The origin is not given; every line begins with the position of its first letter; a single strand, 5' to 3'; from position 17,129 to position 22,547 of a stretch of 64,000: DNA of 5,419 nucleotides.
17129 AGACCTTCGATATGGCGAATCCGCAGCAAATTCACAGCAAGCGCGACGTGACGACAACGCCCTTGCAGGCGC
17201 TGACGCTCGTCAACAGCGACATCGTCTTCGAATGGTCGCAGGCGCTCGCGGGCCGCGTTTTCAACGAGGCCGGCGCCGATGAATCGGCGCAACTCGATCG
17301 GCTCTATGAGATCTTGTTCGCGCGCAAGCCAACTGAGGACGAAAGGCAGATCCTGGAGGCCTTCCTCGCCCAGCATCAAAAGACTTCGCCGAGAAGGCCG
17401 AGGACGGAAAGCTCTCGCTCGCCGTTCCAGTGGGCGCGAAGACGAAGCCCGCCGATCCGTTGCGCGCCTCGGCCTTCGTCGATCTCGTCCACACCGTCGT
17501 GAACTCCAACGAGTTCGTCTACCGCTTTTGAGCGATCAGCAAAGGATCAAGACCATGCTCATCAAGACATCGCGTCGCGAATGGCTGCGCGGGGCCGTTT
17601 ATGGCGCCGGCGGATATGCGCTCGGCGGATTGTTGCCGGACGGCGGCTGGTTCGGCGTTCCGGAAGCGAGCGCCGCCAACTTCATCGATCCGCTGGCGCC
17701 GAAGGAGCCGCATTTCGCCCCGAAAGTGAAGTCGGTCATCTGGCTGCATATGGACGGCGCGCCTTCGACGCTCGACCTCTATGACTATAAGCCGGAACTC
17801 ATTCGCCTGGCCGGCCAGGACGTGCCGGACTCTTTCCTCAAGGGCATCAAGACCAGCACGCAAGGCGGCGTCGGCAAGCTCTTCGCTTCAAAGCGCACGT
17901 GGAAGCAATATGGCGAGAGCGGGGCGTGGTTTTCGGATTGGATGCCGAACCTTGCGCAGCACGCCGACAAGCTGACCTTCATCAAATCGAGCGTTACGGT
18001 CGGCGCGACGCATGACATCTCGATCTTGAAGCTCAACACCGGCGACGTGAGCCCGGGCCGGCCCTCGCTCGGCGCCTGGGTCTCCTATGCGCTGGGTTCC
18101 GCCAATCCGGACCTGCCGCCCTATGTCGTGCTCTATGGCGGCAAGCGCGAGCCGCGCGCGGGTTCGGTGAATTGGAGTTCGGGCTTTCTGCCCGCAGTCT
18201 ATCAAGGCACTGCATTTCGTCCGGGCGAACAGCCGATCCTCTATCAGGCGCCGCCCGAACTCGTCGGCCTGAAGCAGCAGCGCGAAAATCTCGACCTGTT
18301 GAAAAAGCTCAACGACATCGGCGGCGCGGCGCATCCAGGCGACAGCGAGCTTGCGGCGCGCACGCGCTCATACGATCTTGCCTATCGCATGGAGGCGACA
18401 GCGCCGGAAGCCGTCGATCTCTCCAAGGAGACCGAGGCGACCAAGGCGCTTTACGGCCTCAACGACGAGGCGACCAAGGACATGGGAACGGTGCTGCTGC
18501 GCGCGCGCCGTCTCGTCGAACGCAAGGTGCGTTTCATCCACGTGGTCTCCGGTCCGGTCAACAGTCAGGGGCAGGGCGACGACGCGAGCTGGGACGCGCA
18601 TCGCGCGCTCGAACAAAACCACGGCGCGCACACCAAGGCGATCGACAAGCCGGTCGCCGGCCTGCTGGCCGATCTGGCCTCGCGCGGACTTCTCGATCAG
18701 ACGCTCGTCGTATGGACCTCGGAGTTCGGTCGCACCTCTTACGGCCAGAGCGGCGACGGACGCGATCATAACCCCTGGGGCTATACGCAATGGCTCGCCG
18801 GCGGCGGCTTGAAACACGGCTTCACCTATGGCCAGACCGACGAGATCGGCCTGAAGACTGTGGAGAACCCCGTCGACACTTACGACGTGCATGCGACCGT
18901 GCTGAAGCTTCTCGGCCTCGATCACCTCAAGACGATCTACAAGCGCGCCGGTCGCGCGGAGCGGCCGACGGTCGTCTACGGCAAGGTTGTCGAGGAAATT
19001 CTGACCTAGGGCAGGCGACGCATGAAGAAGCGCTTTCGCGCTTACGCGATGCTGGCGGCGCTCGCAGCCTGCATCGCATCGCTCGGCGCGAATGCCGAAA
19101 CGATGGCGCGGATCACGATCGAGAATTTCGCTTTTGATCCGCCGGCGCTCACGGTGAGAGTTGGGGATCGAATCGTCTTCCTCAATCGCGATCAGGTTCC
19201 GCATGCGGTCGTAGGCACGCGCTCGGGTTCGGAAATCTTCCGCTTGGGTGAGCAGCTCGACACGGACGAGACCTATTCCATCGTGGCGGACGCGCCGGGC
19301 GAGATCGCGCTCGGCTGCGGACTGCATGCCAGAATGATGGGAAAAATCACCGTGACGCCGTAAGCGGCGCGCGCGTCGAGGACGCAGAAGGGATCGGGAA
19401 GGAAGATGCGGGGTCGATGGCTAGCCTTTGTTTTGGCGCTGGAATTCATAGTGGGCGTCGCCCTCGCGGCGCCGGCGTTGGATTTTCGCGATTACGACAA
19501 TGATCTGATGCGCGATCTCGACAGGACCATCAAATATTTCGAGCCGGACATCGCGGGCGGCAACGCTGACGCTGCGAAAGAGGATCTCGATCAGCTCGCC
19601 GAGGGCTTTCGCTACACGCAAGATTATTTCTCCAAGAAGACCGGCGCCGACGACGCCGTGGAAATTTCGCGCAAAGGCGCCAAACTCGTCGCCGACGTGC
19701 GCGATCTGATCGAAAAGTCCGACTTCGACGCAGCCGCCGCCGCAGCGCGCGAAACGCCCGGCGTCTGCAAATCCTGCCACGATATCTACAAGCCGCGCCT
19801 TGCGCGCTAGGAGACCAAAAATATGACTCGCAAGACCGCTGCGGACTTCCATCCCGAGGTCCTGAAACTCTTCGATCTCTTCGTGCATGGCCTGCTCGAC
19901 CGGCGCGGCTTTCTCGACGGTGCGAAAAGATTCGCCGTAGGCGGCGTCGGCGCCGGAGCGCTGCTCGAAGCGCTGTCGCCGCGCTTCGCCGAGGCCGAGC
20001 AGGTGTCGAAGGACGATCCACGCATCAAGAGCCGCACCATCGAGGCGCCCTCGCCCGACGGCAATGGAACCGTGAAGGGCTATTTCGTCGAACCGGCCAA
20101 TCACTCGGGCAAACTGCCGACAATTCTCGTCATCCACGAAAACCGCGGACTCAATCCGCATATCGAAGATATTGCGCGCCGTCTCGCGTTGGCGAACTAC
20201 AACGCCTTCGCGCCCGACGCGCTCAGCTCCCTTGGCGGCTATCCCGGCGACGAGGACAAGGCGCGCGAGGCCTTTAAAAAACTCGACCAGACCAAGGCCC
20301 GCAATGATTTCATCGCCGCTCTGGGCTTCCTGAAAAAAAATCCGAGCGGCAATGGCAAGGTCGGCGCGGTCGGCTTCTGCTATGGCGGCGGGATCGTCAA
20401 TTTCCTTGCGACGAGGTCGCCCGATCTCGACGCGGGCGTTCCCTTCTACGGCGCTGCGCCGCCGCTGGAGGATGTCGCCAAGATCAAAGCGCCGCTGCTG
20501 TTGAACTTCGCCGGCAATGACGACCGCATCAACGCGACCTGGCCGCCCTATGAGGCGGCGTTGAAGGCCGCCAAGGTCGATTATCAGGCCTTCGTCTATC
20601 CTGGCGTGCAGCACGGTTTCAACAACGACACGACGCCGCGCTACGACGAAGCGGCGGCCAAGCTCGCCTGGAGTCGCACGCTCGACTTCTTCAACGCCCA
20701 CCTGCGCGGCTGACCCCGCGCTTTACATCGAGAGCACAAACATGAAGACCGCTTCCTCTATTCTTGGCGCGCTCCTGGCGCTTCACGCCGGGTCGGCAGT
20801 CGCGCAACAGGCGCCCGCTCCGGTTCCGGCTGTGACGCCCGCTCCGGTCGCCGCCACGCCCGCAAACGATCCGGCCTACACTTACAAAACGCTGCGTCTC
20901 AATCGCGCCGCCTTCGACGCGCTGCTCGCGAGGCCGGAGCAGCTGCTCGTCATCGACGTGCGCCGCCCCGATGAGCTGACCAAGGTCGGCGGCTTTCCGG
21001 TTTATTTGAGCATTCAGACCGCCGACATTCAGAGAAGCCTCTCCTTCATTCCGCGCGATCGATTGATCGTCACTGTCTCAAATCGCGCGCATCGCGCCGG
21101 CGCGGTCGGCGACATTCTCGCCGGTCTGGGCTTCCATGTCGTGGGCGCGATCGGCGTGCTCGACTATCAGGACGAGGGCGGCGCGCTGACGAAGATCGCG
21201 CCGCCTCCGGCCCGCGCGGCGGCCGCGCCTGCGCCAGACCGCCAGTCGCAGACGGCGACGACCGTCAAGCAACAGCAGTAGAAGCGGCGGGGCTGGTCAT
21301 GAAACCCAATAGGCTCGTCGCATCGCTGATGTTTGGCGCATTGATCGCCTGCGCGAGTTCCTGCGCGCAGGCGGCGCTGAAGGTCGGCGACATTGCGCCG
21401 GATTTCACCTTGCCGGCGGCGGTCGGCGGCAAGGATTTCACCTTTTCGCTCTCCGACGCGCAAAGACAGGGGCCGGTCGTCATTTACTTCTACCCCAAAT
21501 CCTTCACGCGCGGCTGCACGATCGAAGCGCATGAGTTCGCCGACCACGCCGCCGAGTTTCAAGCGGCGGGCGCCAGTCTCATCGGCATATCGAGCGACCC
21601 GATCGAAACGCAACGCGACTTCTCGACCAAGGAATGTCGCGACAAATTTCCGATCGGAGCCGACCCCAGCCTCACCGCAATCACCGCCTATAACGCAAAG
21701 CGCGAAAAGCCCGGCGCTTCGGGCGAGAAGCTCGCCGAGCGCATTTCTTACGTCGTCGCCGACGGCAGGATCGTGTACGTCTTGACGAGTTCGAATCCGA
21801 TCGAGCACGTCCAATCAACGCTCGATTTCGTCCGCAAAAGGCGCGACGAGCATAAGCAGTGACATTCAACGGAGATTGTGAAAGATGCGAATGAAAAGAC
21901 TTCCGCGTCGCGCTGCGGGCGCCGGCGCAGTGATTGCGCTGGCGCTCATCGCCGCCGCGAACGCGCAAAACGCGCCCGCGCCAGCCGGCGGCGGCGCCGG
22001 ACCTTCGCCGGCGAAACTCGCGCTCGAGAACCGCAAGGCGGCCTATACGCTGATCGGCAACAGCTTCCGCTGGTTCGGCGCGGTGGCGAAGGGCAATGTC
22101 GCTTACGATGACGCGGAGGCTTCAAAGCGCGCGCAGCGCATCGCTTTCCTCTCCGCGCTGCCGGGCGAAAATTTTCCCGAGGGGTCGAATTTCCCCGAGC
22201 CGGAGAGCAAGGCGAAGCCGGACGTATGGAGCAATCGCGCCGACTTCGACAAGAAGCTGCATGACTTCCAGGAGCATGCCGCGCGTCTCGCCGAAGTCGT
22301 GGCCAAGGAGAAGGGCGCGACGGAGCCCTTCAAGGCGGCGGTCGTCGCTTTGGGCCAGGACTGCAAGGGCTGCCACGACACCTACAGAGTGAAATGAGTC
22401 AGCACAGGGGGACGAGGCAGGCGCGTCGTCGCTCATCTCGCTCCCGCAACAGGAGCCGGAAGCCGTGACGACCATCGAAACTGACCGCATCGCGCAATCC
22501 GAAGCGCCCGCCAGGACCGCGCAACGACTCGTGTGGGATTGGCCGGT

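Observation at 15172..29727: Uncharacterised periplasmic DUF1549/DUF1553-DUF1501 redox/hydrolase operon with its own TonB uptake set, inside a sulfur island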

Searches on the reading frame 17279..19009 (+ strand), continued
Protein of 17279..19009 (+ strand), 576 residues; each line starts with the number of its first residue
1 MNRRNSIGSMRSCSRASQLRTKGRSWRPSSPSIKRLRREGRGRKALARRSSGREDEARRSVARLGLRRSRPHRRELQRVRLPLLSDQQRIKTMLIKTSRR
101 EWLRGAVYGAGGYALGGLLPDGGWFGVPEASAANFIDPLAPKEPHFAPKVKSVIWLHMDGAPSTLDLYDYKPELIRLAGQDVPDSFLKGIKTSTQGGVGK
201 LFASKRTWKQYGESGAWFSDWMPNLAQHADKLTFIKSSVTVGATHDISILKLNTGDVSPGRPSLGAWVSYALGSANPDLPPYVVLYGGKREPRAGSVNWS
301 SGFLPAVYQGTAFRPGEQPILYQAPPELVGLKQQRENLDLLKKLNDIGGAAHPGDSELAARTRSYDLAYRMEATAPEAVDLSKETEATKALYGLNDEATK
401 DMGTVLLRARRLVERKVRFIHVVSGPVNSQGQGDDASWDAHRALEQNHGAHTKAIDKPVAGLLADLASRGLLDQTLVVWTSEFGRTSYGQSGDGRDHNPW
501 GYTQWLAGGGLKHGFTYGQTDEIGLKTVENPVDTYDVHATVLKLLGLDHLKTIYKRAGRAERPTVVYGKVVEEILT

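Call 99: search_protein_families(library=pfam, proteins=[L056:12787-14613:+, L056:15888-17105:+, L056:16943-18118:+, L056:18412-19623:+, L056:19631-20671:+, L056:3801-4631:-, L056:2280-3740:-, L044:4870-5964:+, L044:6332-6682:+, L044:17777-19150:+], max_evalue=0.001)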
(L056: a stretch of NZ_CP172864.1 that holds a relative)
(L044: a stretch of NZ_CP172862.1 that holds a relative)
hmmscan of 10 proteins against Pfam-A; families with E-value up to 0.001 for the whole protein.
L056:12787-14613:+ (608 aa): 3 families
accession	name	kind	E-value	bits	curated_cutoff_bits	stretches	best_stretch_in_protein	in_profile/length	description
PF00916.26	Sulfate_transp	-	2.6e-81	273.8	23.2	1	40-419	2-380/380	Sulfate permease family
PF01740.26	STAS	-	2.6e-12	46.9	22.6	1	474-574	8-102/106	STAS domain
PF16983.11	MFS_MOT1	-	0.00052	20.8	30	1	290-396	6-111/111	Molybdate transporter of MFS superfamily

L056:15888-17105:+ (405 aa): 8 families
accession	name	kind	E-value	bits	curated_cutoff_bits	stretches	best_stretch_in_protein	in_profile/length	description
PF13614.12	AAA_31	-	4.4e-33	115.1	27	1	122-304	2-169/177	AAA domain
PF01656.29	CbiA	-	6.2e-22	78.3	25.4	1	124-366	1-123/125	CobQ/CobB/MinD/ParA nucleotide binding domain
PF09140.17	MipZ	-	4.9e-10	39.6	20.7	1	123-162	2-42/262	ATPase MipZ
PF10609.15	ParA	-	7.7e-07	29.2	27.1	0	122-171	4-54/246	NUBPL iron-transfer P-loop NTPase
PF02374.21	ArsA_ATPase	-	3.1e-05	23.8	24.3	0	130-170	9-49/305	Anion-transporting ATPase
PF06564.18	CBP_BcsQ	-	4.4e-05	23.5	21.3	1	122-288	2-151/234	Cellulose biosynthesis protein BcsQ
PF00376.29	MerR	-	9.6e-05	22.6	28.2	1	52-88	2-38/38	MerR family regulatory protein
PF13411.12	MerR_1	-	0.00013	22.4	21.6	1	50-98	1-48/69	MerR HTH family regulatory protein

L056:16943-18118:+ (391 aa): 2 families
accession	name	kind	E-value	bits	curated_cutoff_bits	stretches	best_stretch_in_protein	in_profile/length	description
PF07506.17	RepB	-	4.3e-18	66.5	30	1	210-377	1-184/185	RepB plasmid partitioning protein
PF02195.25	ParB_N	-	2.1e-07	31.3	26.3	1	118-208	5-93/95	ParB N-terminal domain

L056:18412-19623:+ (403 aa): 2 families
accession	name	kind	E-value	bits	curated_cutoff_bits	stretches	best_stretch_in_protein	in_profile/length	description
PF11800.13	RP-C_C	-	1.8e-40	137.8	32.6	1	289-389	1-101/102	Replication protein C C-terminal region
PF03428.19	RP-C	-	3.6e-24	86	24.4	1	96-162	108-174/175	Replication protein C N-terminal domain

L056:19631-20671:+ (346 aa): 0 families

L056:3801-4631:- (276 aa): 1 family
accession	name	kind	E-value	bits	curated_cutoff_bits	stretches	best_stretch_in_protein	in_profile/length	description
PF04402.19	SIMPL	-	2.9e-32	113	25.2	1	64-272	1-205/205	Protein of unknown function (DUF541)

L056:2280-3740:- (486 aa): 3 families
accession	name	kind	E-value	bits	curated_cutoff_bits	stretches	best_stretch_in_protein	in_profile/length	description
PF00006.31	ATP-synt_ab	-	2.5e-70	236.9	29.5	1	143-356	1-213/213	ATP synthase alpha/beta family, nucleotide-binding domain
PF02874.29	ATP-synt_ab_N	-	4.2e-14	53.2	20.9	1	17-85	1-69/69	ATP synthase alpha/beta family, beta-barrel domain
PF22919.1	ATP-synt_VA_C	-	1.7e-09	38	24.7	1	364-426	8-72/101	C-terminal domain of V and A type ATP synthase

L044:4870-5964:+ (364 aa): 3 families
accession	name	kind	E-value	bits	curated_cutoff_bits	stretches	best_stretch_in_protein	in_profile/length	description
PF01343.23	Peptidase_S49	-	2.8e-38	131.8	24.9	1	149-299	3-153/154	Peptidase family S49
PF25145.1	NfeD1b_N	-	3.1e-06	27.3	40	1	117-191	26-98/189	NfeD1b, N-terminal domain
PF25587.1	Rv2743c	-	0.00072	19.7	27.7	0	147-241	26-116/237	Rv2743c family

L044:6332-6682:+ (116 aa): 1 family
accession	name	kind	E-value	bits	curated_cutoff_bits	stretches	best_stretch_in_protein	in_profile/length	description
PF06305.16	LapA_dom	-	1.7e-09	37.9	28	1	45-92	15-62/64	Lipopolysaccharide assembly protein A domain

L044:17777-19150:+ (457 aa): 4 families
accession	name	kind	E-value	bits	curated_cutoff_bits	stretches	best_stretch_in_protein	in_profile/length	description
PF13692.12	Glyco_trans_1_4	-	2.3e-24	86.7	27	1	285-412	4-140/142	Glycosyl transferases group 1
PF00534.26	Glycos_transf_1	-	1.9e-23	83.3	26.4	1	284-420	17-165/172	Glycosyl transferases group 1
PF13439.12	Glyco_transf_4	-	3.4e-11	43.9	28.5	1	62-272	2-169/170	Glycosyltransferase Family 4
PF20706.3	GT4-conflict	-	0.0004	19.9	26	0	339-379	273-312/385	Family 4 Glycosyltransferase in conflict systems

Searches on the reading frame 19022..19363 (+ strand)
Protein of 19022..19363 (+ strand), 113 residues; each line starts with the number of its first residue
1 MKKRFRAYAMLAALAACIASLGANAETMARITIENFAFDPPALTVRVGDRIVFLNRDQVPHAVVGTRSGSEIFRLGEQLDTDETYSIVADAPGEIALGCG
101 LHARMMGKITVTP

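Call 3: search_protein_families(library=pfam, proteins=[window:19022-19363:+], max_evalue=0.01)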
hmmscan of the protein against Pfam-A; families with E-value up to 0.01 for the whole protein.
window:19022-19363:+ (113 aa): 2 families
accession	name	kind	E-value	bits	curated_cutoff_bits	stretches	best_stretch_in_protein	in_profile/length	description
PF13473.12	Cupredoxin_1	-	1.7e-09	38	27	1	9-111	3-104/104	Cupredoxin-like domain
PF00127.26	Copper-bind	-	3e-06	28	21.2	1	28-111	4-98/99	Copper binding proteins, plastocyanin/azurin family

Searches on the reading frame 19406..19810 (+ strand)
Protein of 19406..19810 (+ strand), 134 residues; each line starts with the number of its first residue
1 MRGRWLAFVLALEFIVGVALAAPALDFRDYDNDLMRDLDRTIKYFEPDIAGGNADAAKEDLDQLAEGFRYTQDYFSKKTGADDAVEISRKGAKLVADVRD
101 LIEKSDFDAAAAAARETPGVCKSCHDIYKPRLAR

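Call 3: search_protein_families(library=pfam, proteins=[window:19406-19810:+], max_evalue=0.01)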
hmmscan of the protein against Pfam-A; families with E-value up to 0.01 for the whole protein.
window:19406-19810:+ (134 aa): 1 family
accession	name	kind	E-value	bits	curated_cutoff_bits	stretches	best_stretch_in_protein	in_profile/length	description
PF01322.25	Cytochrom_C_2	-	4.2e-05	24.9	26.5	1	53-129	38-121/121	Cytochrome C'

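Call 25: search_protein_families(library=ncbifam, proteins=[window:19406-19810:+], max_evalue=0.001)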
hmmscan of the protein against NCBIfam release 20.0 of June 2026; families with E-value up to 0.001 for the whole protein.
window:19406-19810:+ (134 aa): 0 families

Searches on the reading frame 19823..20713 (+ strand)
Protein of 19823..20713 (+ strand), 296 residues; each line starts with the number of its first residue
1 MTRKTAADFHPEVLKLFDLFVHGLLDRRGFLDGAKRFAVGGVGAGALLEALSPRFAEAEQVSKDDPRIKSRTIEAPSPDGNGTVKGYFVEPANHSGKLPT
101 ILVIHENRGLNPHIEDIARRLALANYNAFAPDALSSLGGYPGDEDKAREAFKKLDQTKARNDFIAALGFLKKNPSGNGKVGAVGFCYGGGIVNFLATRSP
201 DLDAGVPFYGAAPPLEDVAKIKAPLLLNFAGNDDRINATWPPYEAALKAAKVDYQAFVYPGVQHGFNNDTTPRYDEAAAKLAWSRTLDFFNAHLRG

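Call 3: search_protein_families(library=pfam, proteins=[window:19823-20713:+], max_evalue=0.01)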
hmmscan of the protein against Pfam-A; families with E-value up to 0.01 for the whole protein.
window:19823-20713:+ (296 aa): 5 families
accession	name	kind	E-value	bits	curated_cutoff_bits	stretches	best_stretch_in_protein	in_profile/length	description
PF01738.24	DLH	-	3.3e-49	167.8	21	1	85-293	2-216/217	Dienelactone hydrolase family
PF23678.1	YqhI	-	2.4e-16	59.2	27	1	1-34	1-34/36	YqhI-like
PF00326.27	Peptidase_S9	-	2.8e-07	30.7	22.6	1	211-284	131-206/213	Prolyl oligopeptidase family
PF08840.17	BAAT_C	-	9.7e-06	26.2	20.9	1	163-225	6-69/210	BAAT / Acyl-CoA thioester hydrolase C terminal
PF02129.25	Peptidase_S15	-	5.8e-05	23.4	23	1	159-210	76-128/262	X-Pro dipeptidyl-peptidase (S15 family)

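Call 25: search_protein_families(library=ncbifam, proteins=[window:19823-20713:+], max_evalue=0.001)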
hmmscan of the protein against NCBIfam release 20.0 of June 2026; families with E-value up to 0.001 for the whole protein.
window:19823-20713:+ (296 aa): 1 family
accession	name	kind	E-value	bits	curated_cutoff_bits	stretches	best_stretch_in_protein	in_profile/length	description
NF041440.1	hydrolase_YghX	exception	1.3e-123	411.9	460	1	3-294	1-292/292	YghX family hydrolase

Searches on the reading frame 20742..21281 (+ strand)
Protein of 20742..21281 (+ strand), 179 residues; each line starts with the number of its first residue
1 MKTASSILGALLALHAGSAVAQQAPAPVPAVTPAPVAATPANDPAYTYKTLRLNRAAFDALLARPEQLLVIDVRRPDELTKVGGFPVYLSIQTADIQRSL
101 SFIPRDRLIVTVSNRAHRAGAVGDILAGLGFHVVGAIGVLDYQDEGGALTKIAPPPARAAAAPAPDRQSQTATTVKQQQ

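Call 3: search_protein_families(library=pfam, proteins=[window:20742-21281:+], max_evalue=0.01)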
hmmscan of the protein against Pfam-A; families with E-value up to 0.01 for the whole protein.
window:20742-21281:+ (179 aa): 0 families

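Call 24: search_protein_families(library=pfam, proteins=[window:20742-21281:+], max_evalue=1)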
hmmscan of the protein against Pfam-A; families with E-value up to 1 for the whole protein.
window:20742-21281:+ (179 aa): 0 families

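Call 25: search_protein_families(library=ncbifam, proteins=[window:20742-21281:+], max_evalue=0.001)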
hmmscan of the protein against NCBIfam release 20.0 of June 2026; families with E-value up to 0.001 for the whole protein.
window:20742-21281:+ (179 aa): 0 families

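Call 29: search_solved_structures(query=A1, max_evalue=1, show_alignments=2)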
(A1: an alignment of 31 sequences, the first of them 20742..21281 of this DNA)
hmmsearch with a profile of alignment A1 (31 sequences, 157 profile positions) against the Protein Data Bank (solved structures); distinct sequences matched with E-value up to 1: 18.
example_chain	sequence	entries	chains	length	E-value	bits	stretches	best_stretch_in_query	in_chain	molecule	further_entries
3nt6_A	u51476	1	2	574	4.8e-06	29.5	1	40-130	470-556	FAD-dependent pyridine nucleotide-disulphide oxidoreductase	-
3ntd_A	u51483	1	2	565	4.9e-06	29.5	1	40-130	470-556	FAD-dependent pyridine nucleotide-disulphide oxidoreductase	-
3gk5_A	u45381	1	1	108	6e-06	29.2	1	58-138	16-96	Uncharacterized rhodanese-related protein TVG0868615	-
1yt8_A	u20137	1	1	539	6.8e-06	29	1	39-111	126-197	thiosulfate sulfurtransferase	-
5ve4_A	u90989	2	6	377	9e-06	28.6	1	59-138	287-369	BpPRF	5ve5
4ocg_A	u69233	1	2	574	4.1e-05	26.5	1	40-130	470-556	FAD-dependent pyridine nucleotide-disulphide oxidoreductase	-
3nta_A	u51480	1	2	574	4.1e-05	26.5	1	40-130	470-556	FAD-dependent pyridine nucleotide-disulphide oxidoreductase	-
1qxn_A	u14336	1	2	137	6.4e-05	25.9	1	38-126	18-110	sulfide dehydrogenase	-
5ve3_B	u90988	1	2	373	8.6e-05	25.5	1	59-128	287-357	BpPRF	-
3icr_A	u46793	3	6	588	0.00014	24.8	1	62-128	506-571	Coenzyme A-Disulfide Reductase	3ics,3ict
6pfz_D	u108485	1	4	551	0.0013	21.6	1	58-126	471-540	NADH oxidase (NoxA-3)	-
6k6r_A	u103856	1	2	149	0.0078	19.1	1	35-129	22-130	Thiosulfate sulfurtransferase RDL2, mitochondrial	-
3foj_A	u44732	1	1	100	0.055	16.3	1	56-138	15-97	uncharacterized protein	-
3iwh_A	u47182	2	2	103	0.072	16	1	49-142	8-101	Rhodanese-like domain protein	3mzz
3nhv_A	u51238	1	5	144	0.15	14.9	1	58-141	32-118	BH2092 protein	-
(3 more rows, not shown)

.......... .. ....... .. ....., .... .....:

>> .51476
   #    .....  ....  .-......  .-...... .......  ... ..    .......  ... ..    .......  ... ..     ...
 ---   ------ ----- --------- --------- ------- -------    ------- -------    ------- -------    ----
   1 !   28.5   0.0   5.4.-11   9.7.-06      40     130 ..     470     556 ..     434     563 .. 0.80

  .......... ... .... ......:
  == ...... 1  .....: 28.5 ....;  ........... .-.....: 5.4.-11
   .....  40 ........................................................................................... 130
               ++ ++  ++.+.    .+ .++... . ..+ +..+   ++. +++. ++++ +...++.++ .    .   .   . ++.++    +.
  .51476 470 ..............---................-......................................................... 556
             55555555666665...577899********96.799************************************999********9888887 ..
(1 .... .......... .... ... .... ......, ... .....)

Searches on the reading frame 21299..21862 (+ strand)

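Call 3: search_protein_families(library=pfam, proteins=[window:21299-21862:+], max_evalue=0.01)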
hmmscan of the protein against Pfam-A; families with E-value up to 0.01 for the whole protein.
window:21299-21862:+ (187 aa): 2 families
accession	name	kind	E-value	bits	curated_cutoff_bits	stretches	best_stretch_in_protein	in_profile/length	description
PF00578.27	AhpC-TSA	-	1.6e-27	96.4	26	1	29-160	1-123/124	AhpC/TSA family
PF08534.16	Redoxin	-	3.1e-16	59.9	26.6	1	28-167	1-137/148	Redoxin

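Call 25: search_protein_families(library=ncbifam, proteins=[window:21299-21862:+], max_evalue=0.001)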
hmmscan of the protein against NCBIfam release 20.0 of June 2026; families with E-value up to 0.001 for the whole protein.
window:21299-21862:+ (187 aa): 10 families
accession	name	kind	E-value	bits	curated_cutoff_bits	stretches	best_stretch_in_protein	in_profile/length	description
NF006960.0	PRK09437.1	equivalog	1.9e-19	70.1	140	1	26-180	3-154/156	thioredoxin-dependent thiol peroxidase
NF053650.1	PerredPrxQDein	equivalog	3.2e-14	53.1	260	1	34-179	2-143/148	thioredoxin-dependent peroxiredoxin PrxQ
NF040737.1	peroxi_PrxU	equivalog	1.1e-09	38.3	270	1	24-106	33-114/233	thioredoxin-dependent peroxiredoxin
NF009669.0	PRK13190.1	equivalog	2.9e-08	33.2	261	1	28-141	4-117/203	putative peroxiredoxin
NF009668.0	PRK13189.1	equivalog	2.4e-07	30.2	211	1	24-102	7-81/224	peroxiredoxin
TIGR03137.1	AhpC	equivalog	2.9e-07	30.4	272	1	34-169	9-142/187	alkyl hydroperoxide reductase subunit C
NF011576.0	PRK15000.1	subfamily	1.1e-05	25.2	301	1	30-102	5-79/200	peroxiredoxin C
NF002854.0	PRK03147.1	subfamily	0.00011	22.1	170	1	20-133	29-137/176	thiol-disulfide oxidoreductase ResA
NF010122.0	PRK13599.1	equivalog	0.0003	20.3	456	1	60-102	36-78/220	peroxiredoxin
NF009670.0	PRK13191.1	equivalog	0.00031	20.3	374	1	49-101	25-77/215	putative peroxiredoxin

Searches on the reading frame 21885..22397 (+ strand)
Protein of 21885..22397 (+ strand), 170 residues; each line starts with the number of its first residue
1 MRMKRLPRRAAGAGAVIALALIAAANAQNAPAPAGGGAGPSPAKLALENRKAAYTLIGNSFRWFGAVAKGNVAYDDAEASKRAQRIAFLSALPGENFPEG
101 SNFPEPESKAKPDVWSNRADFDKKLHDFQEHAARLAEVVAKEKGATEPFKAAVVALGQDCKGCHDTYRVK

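Call 3: search_protein_families(library=pfam, proteins=[window:21885-22397:+], max_evalue=0.01)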
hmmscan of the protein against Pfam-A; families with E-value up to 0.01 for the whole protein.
window:21885-22397:+ (170 aa): 1 family
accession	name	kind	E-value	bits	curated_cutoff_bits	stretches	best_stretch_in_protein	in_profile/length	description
PF01322.25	Cytochrom_C_2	-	5.2e-31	108.6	26.5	1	47-168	3-121/121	Cytochrome C'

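Call 55: search_protein_families(library=ncbifam, proteins=[window:21885-22397:+], max_evalue=0.00001)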
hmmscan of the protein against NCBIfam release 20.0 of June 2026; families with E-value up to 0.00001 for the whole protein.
window:21885-22397:+ (170 aa): 0 families
